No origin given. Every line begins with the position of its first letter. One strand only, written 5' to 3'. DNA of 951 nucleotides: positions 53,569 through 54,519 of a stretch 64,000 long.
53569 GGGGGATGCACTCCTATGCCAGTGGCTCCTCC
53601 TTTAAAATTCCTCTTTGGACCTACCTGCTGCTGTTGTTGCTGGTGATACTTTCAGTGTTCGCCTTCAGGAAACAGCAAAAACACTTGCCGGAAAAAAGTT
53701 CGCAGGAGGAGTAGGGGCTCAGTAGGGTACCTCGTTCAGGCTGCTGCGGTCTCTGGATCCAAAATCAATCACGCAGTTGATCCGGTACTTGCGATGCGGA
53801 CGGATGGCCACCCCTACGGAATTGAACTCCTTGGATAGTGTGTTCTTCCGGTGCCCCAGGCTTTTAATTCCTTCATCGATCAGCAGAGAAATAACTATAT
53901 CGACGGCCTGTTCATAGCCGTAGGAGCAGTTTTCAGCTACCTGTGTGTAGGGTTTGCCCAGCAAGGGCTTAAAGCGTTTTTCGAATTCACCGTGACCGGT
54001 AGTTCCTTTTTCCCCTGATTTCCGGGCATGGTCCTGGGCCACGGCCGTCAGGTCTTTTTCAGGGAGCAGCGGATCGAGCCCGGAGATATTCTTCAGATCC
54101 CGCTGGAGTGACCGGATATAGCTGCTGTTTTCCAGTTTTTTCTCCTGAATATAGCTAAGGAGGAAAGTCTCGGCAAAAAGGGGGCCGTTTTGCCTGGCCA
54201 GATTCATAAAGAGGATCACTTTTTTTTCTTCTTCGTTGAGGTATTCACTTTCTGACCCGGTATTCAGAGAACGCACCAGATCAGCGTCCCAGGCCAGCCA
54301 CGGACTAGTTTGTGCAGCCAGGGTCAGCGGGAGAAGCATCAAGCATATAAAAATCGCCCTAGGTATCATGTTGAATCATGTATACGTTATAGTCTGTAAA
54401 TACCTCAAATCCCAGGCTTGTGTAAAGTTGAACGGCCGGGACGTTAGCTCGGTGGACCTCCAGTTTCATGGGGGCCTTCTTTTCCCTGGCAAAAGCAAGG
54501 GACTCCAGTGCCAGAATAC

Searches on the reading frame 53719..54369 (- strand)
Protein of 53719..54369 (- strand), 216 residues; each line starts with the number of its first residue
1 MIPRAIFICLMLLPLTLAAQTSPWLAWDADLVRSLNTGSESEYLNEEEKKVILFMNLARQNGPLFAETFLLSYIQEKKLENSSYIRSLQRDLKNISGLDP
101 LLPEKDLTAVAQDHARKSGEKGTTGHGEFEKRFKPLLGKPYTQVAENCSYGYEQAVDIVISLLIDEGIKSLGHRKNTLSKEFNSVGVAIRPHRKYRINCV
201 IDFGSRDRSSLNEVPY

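Call 49: search_protein_families(library=pfam, proteins=[window:53719-54369:-], max_evalue=0.00001)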
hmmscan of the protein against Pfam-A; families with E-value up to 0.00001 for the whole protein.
window:53719-54369:- (216 aa): 1 family
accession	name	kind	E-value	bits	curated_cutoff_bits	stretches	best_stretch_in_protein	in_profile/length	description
PF00188.32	CAP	-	3.1e-09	38.1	21.1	1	96-196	11-109/117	Cysteine-rich secretory protein family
